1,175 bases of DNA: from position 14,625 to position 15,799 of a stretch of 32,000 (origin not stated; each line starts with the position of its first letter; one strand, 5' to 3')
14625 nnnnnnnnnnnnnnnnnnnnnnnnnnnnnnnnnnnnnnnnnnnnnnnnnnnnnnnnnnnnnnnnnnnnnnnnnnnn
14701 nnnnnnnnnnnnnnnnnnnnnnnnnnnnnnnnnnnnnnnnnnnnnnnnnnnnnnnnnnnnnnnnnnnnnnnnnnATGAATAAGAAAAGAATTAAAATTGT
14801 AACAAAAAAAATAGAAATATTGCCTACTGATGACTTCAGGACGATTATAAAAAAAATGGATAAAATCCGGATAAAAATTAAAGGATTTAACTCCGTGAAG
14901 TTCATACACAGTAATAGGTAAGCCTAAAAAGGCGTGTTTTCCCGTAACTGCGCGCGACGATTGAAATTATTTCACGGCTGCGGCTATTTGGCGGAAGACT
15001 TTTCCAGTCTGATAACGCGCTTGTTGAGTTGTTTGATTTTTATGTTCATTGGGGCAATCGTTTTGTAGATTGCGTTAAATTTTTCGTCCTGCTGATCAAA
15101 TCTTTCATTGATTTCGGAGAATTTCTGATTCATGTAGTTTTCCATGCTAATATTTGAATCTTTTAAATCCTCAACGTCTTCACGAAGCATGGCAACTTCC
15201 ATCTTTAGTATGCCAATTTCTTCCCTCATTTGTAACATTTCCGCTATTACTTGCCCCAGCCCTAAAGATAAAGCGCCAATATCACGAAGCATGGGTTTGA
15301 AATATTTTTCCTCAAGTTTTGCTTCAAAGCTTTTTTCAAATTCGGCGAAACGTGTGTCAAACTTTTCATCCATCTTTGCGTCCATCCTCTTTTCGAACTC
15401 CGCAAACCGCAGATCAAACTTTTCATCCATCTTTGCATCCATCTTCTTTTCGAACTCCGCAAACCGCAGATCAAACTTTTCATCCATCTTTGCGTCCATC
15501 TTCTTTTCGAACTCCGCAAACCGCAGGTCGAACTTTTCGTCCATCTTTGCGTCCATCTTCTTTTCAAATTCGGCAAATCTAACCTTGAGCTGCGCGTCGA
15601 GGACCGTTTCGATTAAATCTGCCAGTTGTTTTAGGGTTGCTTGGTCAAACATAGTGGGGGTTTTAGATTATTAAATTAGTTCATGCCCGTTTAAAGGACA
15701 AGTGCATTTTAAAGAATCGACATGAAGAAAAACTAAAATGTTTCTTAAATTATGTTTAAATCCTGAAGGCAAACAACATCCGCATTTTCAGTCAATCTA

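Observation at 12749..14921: Toxin-first arrangement: each cassette PIN gene is followed by an overlapping 41-48 aa lysine-rich ORF with the conserved C-terminus (D/N)SVK(F/Y)I(H/Q)SNR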

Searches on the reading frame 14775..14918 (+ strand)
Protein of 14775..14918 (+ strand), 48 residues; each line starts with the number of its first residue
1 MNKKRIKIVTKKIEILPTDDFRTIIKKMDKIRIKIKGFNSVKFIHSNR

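Call 9: search_protein_families(library=pfam, proteins=[window:14775-14918:+], max_evalue=1)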
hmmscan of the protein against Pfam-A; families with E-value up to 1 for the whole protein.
window:14775-14918:+ (48 aa): 1 family
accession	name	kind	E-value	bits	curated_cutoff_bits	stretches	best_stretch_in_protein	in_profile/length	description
PF04210.18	MtrG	-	0.046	14.1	27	1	15-40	6-31/64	Tetrahydromethanopterin S-methyltransferase, subunit G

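Call 10: search_protein_families(library=ncbifam, proteins=[window:14775-14918:+], max_evalue=1)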
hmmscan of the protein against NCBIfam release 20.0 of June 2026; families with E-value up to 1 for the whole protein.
window:14775-14918:+ (48 aa): 1 family
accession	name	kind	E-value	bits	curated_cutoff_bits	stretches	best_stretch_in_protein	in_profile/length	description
NF004954.0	PRK06299.1-4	equivalog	0.049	11.8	727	1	2-38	338-374/560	30S ribosomal protein S1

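Call 21: find_homologous_proteins(query=A5, max_evalue=10)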
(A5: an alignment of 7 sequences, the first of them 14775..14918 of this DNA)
Query A5 (7 sequences) (48 aa, profile of the alignment): 6 proteins with E <= 10 among 1090 candidates.
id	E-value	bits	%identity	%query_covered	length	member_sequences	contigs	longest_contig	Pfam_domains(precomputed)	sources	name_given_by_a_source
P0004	2.4e-21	93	92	100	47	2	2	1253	-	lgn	-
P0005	6.0e-21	92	71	69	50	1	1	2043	-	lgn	-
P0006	6.9e-21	92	64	75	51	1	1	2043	-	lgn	-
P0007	1.9e-12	65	57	60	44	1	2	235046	-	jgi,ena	jgi:hypothetical protein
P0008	4.0e-11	61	66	79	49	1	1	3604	-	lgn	-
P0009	1.6e-7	49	65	35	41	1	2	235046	-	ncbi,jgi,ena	ncbi:MAG: hypothetical protein WC843_00485 [Candidatus Gracilibacteria bacterium]|jgi:hypothetical p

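Call 23: find_encoding_contigs(protein=P0008, flank=5000)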
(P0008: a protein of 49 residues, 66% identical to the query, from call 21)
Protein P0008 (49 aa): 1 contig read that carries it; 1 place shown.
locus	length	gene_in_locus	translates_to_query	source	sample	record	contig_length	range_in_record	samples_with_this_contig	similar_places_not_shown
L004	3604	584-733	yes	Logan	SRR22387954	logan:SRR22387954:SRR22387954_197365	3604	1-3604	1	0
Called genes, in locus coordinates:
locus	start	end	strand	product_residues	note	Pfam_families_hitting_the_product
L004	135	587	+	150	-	PF01850:PIN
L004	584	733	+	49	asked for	-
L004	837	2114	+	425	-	PF00814:TsaD, PF22521:HypF_C_2 (weak)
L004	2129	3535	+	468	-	PF13393:tRNA-synt_His, PF00587:tRNA-synt_2b, PF03129:HGTP_anticodon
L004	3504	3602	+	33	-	?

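Call 33: search_solved_structures(query=A6, max_evalue=10, show_alignments=3)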
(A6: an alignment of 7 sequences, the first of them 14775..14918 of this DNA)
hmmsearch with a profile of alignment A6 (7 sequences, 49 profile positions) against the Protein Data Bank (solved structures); distinct sequences matched with E-value up to 10: 2.
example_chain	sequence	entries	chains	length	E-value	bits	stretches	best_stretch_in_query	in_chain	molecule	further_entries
9evs_1o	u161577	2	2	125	0.0095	19.2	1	10-43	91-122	mL54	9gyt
7qep_O1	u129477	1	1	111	0.28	14.5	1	1-43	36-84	60S ribosomal protein L31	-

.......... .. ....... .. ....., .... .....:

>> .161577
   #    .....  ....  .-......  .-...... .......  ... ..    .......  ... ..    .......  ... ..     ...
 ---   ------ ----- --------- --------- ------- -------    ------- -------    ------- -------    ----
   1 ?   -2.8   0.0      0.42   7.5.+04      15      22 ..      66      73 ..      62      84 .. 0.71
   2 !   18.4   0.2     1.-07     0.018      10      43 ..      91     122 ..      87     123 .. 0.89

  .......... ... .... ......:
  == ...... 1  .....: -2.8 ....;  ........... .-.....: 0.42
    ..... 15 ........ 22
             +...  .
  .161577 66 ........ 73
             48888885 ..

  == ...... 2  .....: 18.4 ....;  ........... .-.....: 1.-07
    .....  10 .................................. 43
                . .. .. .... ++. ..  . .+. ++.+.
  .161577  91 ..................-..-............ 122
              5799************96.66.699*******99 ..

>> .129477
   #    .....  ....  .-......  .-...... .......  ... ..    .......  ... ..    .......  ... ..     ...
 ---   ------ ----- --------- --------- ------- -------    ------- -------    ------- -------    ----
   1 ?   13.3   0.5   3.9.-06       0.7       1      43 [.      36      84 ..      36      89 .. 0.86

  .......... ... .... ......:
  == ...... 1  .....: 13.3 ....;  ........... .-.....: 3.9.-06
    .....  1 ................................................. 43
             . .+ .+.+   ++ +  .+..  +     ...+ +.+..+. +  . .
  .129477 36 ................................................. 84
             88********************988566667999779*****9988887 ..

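Call 40: predict_structure(alignment_id=A6)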
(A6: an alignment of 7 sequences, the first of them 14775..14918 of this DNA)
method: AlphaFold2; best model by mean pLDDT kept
length: 48 residues; sequences in the alignment: 7
mean_pLDDT: 63.1   pTM: 0.34
mean pLDDT of the five models: 63.1, 60.5, 59.3, 57.2, 57.0
residues with pLDDT >= 90: 0; 70-90: 18; 50-70: 21; < 50: 9
segments of 3 or more residues with pLDDT < 50: 39-43
pLDDT, mean of each block of 10 residues (from residue 1): 51 75 81 56 51
secondary structure, 60 per line:
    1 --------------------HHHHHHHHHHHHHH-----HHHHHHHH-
elements in order: H21-34 H40-47

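Call 41: search_protein_representatives(alignment_id=A6)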
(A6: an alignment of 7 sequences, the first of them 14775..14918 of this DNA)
Query: 7 sequences, 49 profile positions. Proteins with E-value up to 0.001 (for the whole library): 9; up to 1e-10: 4; up to 1e-30: 0. The best 9 are listed.
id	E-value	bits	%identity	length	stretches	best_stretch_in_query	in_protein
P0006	1.0e-21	92.8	-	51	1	1-49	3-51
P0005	3.5e-21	91.1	-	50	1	1-49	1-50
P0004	4.8e-21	90.7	-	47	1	1-49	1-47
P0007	7.6e-13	64.4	-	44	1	1-49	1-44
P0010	3.8e-10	55.8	-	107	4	15-33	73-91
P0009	6.5e-08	48.6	-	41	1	2-49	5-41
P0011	8.1e-06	41.9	-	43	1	1-49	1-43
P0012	3.2e-04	36.8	-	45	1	1-49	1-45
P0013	7.6e-04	35.6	-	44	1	14-49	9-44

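Call 43: find_encoding_contigs(protein=P0011, flank=4000)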
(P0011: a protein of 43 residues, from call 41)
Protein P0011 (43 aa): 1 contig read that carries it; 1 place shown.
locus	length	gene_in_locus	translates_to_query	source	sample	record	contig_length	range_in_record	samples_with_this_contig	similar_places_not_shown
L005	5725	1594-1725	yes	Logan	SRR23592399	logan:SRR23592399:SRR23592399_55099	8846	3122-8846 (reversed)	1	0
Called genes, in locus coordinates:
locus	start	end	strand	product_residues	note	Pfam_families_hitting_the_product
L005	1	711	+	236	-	?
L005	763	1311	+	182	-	-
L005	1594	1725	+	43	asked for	-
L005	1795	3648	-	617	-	PF00664:ABC_membrane, PF00005:ABC_tran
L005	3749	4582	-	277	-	PF13506:Glyco_transf_21 (weak), PF13641:Glyco_tranf_2_3, PF00535:Glycos_transf_2, PF10111:Glyco_tranf_2_2, PF13632:Glyco_trans_2_3 (weak)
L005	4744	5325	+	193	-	PF02545:Maf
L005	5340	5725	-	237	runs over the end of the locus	-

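Call 44: find_encoding_contigs(protein=P0012, flank=4000)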
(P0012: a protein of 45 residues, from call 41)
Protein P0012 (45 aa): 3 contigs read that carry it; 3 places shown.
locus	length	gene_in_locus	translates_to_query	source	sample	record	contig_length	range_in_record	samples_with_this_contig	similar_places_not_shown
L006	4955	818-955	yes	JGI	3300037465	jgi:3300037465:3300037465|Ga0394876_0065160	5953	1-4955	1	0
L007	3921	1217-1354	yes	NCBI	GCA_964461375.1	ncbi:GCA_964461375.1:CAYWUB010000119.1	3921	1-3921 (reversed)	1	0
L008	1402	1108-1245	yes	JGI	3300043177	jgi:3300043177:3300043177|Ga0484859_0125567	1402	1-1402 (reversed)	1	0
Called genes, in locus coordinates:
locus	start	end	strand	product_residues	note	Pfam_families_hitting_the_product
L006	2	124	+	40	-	?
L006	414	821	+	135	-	PF01850:PIN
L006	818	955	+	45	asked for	-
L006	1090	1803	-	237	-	PF00535:Glycos_transf_2, PF13641:Glyco_tranf_2_3 (weak)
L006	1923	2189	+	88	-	-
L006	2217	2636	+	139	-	PF01850:PIN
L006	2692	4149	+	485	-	PF09913:DUF2142, PF13231:PMT_2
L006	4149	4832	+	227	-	-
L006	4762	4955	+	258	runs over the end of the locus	PF01061:ABC2_membrane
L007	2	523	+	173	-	?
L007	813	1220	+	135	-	PF01850:PIN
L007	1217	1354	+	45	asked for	-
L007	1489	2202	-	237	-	-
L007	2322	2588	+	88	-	-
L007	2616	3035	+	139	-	PF01850:PIN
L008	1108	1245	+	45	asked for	-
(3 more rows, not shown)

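Call 45: find_encoding_contigs(protein=P0013, flank=4000)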
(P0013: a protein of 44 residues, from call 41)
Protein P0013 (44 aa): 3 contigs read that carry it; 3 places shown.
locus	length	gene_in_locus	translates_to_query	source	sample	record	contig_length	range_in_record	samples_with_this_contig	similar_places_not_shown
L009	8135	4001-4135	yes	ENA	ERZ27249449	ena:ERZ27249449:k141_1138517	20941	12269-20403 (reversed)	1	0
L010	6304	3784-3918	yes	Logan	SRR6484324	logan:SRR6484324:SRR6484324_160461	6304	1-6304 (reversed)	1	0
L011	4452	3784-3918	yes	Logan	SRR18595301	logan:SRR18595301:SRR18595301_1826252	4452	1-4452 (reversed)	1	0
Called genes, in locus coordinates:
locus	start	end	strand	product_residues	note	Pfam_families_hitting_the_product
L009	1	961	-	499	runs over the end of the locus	?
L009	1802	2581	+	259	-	-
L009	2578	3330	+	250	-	PF08843:AbiEii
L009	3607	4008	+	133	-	PF01850:PIN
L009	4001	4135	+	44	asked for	-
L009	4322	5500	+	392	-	PF00226:DnaJ, PF01556:DnaJ_C, PF00684:DnaJ_CXXCXGXG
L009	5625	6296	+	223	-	-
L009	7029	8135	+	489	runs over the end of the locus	-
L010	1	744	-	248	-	?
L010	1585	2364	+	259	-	-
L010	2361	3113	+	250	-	PF08843:AbiEii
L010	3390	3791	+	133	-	PF01850:PIN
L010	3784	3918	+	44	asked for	-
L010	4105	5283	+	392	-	PF00226:DnaJ, PF01556:DnaJ_C, PF00684:DnaJ_CXXCXGXG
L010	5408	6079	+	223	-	-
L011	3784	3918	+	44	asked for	-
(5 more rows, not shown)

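Call 55: search_protein_families(library=pfam, proteins=[L006:1923-2186:+, L006:2217-2633:+], max_evalue=5)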
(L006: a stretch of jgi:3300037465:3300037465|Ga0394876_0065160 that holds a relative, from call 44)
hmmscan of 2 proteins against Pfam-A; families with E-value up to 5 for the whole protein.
L006:1923-2186:+ (88 aa): 3 families
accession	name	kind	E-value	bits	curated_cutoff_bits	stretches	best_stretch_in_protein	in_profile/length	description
PF22751.1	DUF488-N3a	-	0.044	14.5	27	1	26-76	29-78/118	Active DUF488-N3 subclade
PF10545.15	MADF_DNA_bdg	-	0.048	14.5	22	1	30-74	20-64/84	Alcohol dehydrogenase transcription factor Myb/SANT-like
PF15919.11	HicB_lk_antitox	-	0.14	12.8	27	1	4-37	87-122/123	HicB_like antitoxin of bacterial toxin-antitoxin system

L006:2217-2633:+ (139 aa): 4 families
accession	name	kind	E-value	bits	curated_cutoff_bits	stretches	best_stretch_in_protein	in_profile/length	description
PF01850.27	PIN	-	7.9e-15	56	23.6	1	4-121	1-114/120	PIN domain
PF13470.12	PIN_3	-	0.00097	20.4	27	1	4-117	2-112/115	PIN domain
PF18476.7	PIN_8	-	0.0032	17.9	26.1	1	5-100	3-93/227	PIN like domain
PF09403.15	FadA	-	0.11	13.4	28.5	1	79-134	41-95/99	Adhesion protein FadA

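Call 56: search_protein_families(library=ncbifam, proteins=[L006:1923-2186:+], max_evalue=5)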
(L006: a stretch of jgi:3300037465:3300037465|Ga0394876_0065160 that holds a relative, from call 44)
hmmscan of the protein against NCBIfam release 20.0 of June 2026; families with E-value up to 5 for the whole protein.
L006:1923-2186:+ (88 aa): 0 families

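Call 61: find_homologous_proteins(query=A10, max_evalue=1)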
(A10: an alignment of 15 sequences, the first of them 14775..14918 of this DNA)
Query A10 (15 sequences) (48 aa, profile of the alignment): 13 proteins with E <= 1 among 1973 candidates.
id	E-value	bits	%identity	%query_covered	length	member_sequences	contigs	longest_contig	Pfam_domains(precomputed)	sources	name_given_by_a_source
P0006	2.2e-14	71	64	75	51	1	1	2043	-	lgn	-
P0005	3.2e-13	68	71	69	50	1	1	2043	-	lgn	-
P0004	4.3e-13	67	92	100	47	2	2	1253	-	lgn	-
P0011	1.8e-12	65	58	50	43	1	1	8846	-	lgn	-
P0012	4.3e-11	61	36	88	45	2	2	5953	-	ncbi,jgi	jgi:hypothetical protein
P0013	6.5e-11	60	42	90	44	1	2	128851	-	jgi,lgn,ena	jgi:hypothetical protein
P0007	7.3e-11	60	57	60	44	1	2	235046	-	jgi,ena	jgi:hypothetical protein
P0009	6.0e-10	57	65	35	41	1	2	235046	-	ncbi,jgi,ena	ncbi:MAG: hypothetical protein WC843_00485 [Candidatus Gracilibacteria bacterium]|jgi:hypothetical p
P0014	6.8e-8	51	-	-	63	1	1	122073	-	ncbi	-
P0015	4.1e-7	48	-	-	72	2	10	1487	-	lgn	-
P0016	4.6e-7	48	-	-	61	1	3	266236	-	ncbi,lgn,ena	-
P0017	6.0e-6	44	-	-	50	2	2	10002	-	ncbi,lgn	-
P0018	1.6e-4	40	-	-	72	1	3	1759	-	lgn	-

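Call 87: fold_search(model_id=the predicted structure, library=pdb)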
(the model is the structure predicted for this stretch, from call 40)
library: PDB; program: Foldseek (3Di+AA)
matches with E <= 10: 0; with E <= 0.001: 0
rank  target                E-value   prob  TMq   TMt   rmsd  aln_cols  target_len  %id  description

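Call 88: search_protein_families(library=phrogs, proteins=[window:14775-14918:+, P0005, P0008, P0012, P0013, P0016, P0017, P0015], max_evalue=1)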
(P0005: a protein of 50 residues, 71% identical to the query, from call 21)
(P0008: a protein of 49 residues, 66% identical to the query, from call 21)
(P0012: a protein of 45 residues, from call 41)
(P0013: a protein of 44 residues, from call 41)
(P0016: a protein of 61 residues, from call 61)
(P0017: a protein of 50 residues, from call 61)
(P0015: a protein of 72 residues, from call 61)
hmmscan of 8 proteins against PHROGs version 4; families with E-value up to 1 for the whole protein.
window:14775-14918:+ (48 aa): 0 families

P0005 (50 aa): 2 families
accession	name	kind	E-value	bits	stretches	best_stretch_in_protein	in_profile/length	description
phrog_16560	-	unknown function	0.15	13.1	1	3-41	53-92/130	-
phrog_13914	-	unknown function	0.54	10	1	8-34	34-61/448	-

P0008 (49 aa): 1 family
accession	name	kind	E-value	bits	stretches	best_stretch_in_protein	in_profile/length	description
phrog_10919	-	unknown function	0.41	11.6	1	6-14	12-20/37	-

P0012 (45 aa): 0 families

P0013 (44 aa): 1 family
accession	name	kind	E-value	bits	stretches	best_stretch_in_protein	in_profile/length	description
phrog_32536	-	unknown function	0.17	13.3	1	4-40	24-54/77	-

P0016 (61 aa): 1 family
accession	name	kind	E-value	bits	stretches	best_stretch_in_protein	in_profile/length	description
phrog_32270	-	unknown function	0.29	12.5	1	12-51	27-68/76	-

P0017 (50 aa): 2 families
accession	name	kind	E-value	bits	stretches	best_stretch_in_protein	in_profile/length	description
phrog_112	-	DNA, RNA and nucleotide metabolism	0.14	12.8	1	3-37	49-85/265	Gp2.5-like ssDNA binding protein and ssDNA annealing protein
phrog_9624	-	unknown function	0.14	11.9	1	12-50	47-81/411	-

P0015 (72 aa): 3 families
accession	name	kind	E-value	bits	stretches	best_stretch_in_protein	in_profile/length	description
phrog_2800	-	unknown function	0.19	12.9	1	22-63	9-50/92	-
phrog_23490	-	unknown function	0.21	12.6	1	8-40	24-53/54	-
phrog_37546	-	unknown function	0.38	11.6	0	24-40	19-35/42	-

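Call 89: search_protein_families(library=padloc, proteins=[window:14775-14918:+, P0005, P0008, P0012, P0013, P0016, P0017, P0015], max_evalue=1)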
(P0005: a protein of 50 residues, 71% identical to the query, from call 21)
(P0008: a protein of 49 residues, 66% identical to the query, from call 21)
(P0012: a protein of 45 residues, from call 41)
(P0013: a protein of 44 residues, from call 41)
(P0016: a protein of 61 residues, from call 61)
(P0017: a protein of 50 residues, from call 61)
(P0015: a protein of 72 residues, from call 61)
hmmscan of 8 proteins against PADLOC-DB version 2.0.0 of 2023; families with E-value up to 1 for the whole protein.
window:14775-14918:+ (48 aa): 0 families

P0005 (50 aa): 1 family
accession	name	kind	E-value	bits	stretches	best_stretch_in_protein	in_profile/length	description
PDLC01748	Cas2_IIIa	-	0.012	14.1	1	7-49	44-77/88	-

P0008 (49 aa): 0 families

P0012 (45 aa): 0 families

P0013 (44 aa): 0 families

P0016 (61 aa): 0 families

P0017 (50 aa): 0 families

P0015 (72 aa): 0 families

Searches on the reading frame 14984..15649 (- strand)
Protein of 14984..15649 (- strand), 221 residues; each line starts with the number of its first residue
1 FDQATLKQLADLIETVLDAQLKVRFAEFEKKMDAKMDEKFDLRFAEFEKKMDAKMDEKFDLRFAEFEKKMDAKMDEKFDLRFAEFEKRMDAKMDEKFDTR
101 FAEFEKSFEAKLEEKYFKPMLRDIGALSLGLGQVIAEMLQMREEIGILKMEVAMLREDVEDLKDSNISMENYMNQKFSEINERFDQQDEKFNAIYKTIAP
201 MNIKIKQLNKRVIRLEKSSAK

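Call 9: search_protein_families(library=pfam, proteins=[window:14984-15649:-], max_evalue=1)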
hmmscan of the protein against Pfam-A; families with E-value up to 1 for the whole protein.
window:14984-15649:- (221 aa): 12 families
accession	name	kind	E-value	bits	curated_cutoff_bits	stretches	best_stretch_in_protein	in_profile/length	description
PF15835.10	DUF4715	-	0.0067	17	27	1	130-192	33-95/139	Domain of unknown function (DUF4715)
PF14322.12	SusD-like_3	-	0.0084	16.8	27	1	148-211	33-99/191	Starch-binding associating with outer membrane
PF11717.14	Tudor-knot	-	0.062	13.6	20.8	0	76-91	31-46/55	RNA binding activity-knot of a chromodomain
PF10737.14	GerPC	-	0.091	13.2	22.4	1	81-124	79-122/174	Spore germination protein GerPC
PF05531.17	NPV_P10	-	0.19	12.7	29.8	1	139-197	7-64/75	Nucleopolyhedrovirus P10 protein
PF16331.10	TolA_bind_tri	-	0.28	11.7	30.1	1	138-187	20-69/76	TolA binding protein trimerisation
PF10046.14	BLOC1_2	-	0.44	11.4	33.4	1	148-218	11-80/96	Biogenesis of lysosome-related organelles complex-1 subunit 2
PF07439.16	DUF1515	-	0.48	10.9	22.2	1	142-203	7-68/113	Protein of unknown function (DUF1515)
PF08702.15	Fib_alpha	-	0.51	10.9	29.9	1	148-216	33-101/143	Fibrinogen alpha/beta chain family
PF06005.17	ZapB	-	0.52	11.2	31.5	1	143-175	18-49/71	Cell division protein ZapB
PF07407.17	Seadorna_VP6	-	0.74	9.3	27.2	1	136-207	2-76/399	Seadornavirus VP6 protein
PF07889.17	DUF1664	-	0.79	10.2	34.6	1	132-210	44-122/124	Protein of unknown function (DUF1664)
